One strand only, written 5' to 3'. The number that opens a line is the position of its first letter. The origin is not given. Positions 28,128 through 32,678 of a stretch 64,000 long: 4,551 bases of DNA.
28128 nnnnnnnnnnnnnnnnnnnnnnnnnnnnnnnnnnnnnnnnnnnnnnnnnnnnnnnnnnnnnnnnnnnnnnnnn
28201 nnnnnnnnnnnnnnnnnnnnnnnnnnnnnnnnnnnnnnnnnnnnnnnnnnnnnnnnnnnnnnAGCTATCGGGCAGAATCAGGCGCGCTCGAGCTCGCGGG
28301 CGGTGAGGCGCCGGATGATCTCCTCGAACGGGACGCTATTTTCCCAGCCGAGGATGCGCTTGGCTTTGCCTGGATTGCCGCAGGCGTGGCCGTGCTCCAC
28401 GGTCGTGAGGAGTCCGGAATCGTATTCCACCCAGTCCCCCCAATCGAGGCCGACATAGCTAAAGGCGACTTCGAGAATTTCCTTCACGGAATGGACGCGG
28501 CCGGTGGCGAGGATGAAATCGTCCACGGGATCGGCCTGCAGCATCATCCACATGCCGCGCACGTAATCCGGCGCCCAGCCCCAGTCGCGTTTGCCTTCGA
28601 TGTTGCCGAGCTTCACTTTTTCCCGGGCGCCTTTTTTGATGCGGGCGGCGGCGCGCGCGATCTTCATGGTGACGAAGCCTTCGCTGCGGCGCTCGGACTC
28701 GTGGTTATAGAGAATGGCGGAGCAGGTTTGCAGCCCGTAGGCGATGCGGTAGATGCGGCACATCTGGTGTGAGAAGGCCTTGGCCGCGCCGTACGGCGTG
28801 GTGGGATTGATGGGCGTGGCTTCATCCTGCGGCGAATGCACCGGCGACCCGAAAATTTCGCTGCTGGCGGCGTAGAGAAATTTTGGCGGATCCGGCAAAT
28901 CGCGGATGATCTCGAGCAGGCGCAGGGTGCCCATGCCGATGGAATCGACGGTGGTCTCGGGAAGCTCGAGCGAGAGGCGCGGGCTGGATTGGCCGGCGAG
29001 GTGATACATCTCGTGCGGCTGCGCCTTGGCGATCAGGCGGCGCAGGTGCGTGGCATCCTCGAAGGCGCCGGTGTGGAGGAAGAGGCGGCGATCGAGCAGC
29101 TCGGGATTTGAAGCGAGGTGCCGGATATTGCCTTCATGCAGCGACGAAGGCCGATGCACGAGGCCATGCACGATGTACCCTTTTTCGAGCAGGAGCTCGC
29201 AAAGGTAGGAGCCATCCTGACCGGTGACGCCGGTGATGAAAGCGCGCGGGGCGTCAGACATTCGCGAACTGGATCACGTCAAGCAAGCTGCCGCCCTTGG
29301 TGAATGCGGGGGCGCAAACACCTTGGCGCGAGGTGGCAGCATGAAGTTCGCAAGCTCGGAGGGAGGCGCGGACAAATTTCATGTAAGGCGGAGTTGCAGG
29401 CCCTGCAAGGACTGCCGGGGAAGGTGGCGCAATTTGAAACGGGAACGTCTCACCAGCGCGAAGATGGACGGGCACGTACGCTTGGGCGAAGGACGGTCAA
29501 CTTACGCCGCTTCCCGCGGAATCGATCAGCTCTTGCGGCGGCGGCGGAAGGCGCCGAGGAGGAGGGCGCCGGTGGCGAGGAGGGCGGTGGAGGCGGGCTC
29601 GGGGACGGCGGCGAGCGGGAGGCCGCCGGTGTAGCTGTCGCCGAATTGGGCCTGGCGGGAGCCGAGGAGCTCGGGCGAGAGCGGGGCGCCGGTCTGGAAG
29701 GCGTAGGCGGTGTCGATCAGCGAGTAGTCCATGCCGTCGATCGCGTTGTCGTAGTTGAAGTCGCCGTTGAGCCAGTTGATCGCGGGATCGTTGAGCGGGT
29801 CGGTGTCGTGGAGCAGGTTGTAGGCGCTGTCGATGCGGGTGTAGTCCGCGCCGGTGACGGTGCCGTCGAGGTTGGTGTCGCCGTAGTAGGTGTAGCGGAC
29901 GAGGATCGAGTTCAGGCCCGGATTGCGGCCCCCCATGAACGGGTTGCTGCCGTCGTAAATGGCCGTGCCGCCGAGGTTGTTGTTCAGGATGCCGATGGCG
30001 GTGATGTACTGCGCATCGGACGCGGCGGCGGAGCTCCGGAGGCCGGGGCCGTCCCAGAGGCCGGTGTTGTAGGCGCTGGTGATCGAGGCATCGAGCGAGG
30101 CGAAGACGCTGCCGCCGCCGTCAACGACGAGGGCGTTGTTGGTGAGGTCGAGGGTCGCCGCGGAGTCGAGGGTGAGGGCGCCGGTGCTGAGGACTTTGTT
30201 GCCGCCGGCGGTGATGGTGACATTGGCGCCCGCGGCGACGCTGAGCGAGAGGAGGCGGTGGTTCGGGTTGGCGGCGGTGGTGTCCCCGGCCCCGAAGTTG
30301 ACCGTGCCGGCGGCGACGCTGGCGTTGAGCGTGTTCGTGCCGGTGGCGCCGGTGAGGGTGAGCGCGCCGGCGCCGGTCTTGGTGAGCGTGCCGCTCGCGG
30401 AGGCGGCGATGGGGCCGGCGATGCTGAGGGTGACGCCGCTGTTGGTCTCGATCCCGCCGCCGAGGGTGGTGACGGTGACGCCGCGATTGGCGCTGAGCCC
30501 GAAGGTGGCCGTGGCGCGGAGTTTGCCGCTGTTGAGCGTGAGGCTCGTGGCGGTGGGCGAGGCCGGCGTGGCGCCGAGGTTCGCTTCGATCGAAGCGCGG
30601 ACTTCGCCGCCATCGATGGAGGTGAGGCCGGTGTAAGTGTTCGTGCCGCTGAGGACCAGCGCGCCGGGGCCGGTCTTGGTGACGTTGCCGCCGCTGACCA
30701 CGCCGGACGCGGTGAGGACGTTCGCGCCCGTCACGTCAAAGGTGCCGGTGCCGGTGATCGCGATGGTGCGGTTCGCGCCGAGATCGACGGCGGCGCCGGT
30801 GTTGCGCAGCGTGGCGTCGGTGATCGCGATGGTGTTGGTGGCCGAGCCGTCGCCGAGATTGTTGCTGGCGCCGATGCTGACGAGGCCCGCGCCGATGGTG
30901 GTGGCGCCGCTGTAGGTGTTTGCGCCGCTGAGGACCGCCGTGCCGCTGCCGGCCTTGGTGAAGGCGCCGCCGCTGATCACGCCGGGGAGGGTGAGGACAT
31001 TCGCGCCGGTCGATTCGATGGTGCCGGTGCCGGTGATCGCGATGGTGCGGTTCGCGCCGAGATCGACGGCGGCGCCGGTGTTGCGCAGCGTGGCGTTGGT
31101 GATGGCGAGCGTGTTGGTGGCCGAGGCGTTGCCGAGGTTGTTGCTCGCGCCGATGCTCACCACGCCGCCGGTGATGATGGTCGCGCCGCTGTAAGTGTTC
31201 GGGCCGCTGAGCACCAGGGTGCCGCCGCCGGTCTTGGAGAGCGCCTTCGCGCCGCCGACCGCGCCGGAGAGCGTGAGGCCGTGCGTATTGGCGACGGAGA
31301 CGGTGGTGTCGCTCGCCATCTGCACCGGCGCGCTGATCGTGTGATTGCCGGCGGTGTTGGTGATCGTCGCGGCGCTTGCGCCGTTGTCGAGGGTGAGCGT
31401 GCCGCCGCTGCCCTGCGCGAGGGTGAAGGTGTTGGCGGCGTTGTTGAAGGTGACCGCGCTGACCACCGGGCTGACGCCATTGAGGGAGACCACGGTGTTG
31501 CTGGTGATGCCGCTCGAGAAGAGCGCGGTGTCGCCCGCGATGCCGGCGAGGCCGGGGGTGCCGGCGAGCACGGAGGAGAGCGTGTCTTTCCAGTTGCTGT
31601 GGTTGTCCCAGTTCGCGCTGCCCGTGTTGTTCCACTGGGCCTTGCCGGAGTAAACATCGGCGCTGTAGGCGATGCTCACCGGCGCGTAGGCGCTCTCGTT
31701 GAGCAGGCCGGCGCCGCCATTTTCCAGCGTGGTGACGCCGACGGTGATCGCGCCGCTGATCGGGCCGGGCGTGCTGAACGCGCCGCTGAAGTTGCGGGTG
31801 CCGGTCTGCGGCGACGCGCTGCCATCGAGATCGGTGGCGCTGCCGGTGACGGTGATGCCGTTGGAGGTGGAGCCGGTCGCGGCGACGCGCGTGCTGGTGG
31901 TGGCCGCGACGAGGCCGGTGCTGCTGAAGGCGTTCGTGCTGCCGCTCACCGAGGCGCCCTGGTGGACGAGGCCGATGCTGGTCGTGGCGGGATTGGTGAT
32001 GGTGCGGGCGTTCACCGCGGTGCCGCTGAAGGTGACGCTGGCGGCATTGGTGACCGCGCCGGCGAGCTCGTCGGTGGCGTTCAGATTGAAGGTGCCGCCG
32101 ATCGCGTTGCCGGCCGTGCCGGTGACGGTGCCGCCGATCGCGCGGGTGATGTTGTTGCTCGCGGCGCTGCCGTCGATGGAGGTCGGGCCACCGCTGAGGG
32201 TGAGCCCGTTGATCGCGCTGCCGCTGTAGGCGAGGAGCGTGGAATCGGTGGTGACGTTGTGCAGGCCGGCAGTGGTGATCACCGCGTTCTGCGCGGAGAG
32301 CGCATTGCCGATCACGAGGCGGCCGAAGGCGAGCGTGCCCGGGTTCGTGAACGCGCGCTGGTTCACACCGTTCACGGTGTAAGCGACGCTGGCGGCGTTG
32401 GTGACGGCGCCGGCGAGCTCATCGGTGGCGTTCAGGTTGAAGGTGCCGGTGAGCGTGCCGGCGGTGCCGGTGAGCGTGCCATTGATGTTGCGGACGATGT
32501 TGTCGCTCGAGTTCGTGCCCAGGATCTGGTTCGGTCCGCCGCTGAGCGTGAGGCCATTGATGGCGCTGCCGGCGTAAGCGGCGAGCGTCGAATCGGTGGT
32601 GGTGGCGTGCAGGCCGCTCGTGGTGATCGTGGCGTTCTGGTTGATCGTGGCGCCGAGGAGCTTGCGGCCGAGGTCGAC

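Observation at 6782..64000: Giant PEP-CTERM protein directly upstream of a 22-gene methylated-glycan operon: candidate dedicated surface glyco-adhesin system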

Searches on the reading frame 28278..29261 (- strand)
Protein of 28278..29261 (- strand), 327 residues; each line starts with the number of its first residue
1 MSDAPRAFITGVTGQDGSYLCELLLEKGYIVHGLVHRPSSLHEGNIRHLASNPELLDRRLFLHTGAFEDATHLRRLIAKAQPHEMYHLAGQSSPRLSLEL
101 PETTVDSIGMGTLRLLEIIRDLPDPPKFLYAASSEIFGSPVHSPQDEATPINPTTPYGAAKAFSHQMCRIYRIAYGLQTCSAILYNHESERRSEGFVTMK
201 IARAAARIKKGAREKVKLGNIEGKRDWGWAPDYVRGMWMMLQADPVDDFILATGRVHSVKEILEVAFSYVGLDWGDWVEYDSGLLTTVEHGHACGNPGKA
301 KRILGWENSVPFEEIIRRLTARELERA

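Call 7: search_protein_families(library=pfam, proteins=[window:28281-29261:-], max_evalue=0.01)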
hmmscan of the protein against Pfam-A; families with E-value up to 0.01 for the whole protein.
window:28281-29261:- (327 aa): 2 families
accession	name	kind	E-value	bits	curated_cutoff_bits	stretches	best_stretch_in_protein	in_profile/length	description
PF16363.11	GDP_Man_Dehyd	-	4.4e-104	349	27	1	8-318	1-331/332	GDP-mannose 4,6 dehydratase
PF01370.27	Epimerase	-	5.1e-58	196.8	20.9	1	8-243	2-227/240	NAD dependent epimerase/dehydratase family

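Call 13: find_encoding_contigs(protein=window:28278-29261:-, flank=10000, max_places=10)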
Protein window:28278-29261:- (327 aa): 1 contig read that carries it; 1 place shown.
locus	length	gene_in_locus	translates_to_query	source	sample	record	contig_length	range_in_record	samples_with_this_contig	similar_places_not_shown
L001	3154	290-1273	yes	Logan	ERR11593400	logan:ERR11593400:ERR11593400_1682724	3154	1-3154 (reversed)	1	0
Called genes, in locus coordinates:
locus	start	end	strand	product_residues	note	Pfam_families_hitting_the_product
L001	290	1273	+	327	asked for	PF01370:Epimerase, PF16363:GDP_Man_Dehyd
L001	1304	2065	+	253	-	PF13578:Methyltransf_24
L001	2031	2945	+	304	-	PF01061:ABC2_membrane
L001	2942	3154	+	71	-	?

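Call 51: search_protein_families(library=ncbifam, proteins=[window:28281-29261:-], max_evalue=0.001)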
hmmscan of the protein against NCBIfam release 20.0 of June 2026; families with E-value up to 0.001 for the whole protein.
window:28281-29261:- (327 aa): 11 families
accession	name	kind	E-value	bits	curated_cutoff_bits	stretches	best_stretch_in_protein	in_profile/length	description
TIGR01472.1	gmd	equivalog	3.1e-102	342.3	415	1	7-325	3-340/342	GDP-mannose 4,6-dehydratase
TIGR04180.1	EDH_00030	hypoth_equivalog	3.1e-21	75.7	475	1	8-246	2-230/297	NAD-dependent 4,6-dehydratase LegB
TIGR01181.1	dTDP_gluc_dehyt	equivalog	5.2e-19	68.5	365.1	1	58-318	50-306/321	dTDP-glucose 4,6-dehydratase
TIGR01179.1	galE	equivalog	3.2e-16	59.1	262.3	1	8-182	3-171/332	UDP-glucose 4-epimerase GalE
TIGR02622.1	CDP_4_6_dhtase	equivalog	4.1e-14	52.5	278.45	1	6-175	6-172/352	CDP-glucose 4,6-dehydratase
NF043036.1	ErythonDh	equivalog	2.1e-10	40.3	325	1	8-168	4-160/321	D-erythronate dehydrogenase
NF007582.0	PRK10217.1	equivalog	3e-10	39.7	698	1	8-246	5-245/355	dTDP-glucose 4,6-dehydratase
NF007490.0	PRK10084.1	subfamily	7.8e-09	35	649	1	44-248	38-254/361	dTDP-glucose 4,6-dehydratase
NF007956.0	PRK10675.1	subfamily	2.2e-07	30.3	394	1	7-167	3-159/338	UDP-glucose 4-epimerase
NF011728.1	PRK15181.1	equivalog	0.00025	20.2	760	1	6-188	17-196/348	Vi polysaccharide biosynthesis UDP-N-acetylglucosaminuronic acid C-4 epimerase TviC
TIGR03466.1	HpnA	hypoth_equivalog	0.00075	18.5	367.65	0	6-159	2-140/327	hopanoid-associated sugar epimerase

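Call 71: find_related_loci(query=window:28281-29261:-, collection=metagenome_contigs, flank=10000)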
Query window:28281-29261:- (327 aa) in metagenome_contigs; peptide patterns used: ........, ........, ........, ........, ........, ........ (x = any residue, [..] = any of these).
600 stretches matched a pattern (row limit reached: there are more); 582 encode a relative of the query (tblastn E <= 1e-3); the best 80 are kept; 80 distinct loci.
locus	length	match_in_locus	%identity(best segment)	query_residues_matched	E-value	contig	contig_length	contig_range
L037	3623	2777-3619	84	1-281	8e-171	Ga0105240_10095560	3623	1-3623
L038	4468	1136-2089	72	7-324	2e-166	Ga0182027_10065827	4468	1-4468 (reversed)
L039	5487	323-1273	62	7-323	2e-133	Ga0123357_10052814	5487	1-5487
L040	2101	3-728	71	85-326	4e-130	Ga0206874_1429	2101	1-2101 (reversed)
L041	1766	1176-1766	79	7-203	8e-112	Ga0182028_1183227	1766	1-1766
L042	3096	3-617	72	122-326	4e-106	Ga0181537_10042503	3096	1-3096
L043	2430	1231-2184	52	7-324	1e-107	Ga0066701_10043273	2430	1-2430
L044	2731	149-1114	48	6-327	2e-104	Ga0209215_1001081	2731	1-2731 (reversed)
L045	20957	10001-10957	50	6-324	2e-100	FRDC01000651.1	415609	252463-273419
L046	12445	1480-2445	48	6-327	4e-100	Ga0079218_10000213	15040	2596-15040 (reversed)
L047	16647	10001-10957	49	6-324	3e-100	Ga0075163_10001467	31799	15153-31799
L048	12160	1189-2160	49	2-325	1e-99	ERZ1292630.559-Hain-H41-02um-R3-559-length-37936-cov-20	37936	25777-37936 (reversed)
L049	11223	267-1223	49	6-324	2e-99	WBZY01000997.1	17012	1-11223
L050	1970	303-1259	50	6-324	9e-105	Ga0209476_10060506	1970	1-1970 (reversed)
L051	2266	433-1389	48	6-324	5e-103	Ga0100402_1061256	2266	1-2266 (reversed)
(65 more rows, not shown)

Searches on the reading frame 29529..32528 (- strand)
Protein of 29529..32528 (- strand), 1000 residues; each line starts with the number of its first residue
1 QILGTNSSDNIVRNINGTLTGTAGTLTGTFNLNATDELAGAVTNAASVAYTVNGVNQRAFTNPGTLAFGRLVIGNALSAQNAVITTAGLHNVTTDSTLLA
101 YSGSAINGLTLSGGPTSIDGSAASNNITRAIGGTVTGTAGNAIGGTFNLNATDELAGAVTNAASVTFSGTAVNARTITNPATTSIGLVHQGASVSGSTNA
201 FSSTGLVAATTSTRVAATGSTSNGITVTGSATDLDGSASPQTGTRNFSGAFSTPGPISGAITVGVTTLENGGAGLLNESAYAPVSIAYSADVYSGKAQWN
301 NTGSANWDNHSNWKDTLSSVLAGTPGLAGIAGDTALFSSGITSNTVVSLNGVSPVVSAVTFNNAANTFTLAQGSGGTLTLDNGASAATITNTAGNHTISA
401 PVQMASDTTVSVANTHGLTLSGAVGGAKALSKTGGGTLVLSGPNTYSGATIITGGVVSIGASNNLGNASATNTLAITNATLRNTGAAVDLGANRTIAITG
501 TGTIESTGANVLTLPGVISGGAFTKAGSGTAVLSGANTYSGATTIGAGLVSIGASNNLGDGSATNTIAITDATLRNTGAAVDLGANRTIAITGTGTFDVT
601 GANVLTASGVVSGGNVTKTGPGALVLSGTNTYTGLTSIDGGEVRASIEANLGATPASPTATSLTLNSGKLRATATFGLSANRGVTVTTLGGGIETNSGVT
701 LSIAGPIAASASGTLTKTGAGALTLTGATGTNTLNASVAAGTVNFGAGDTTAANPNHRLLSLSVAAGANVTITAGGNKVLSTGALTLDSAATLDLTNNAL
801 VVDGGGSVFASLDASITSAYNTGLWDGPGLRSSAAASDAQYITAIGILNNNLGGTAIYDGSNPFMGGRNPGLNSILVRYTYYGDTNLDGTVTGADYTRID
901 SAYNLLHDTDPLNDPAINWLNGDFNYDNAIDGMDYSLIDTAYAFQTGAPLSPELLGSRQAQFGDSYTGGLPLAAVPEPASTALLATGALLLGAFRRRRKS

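Call 12: search_protein_families(library=pfam, proteins=[window:29529-32528:-], max_evalue=1)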
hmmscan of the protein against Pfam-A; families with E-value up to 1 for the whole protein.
window:29529-32528:- (1000 aa): 4 families
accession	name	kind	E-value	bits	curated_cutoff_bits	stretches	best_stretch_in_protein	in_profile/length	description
PF12951.13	PATR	-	3.3e-21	75.4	27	4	430-459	1-30/30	Passenger-associated-transport-repeat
PF00404.24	Dockerin_1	-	0.00037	21.1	22.9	1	882-938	1-52/57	Dockerin type I domain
PF07589.16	PEP-CTERM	-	0.00046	20.6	20.7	1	974-998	1-24/24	PEP-CTERM motif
PF13540.12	RCC1_2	-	0.074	13.3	22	0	580-603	3-26/30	Regulator of chromosome condensation (RCC1) repeat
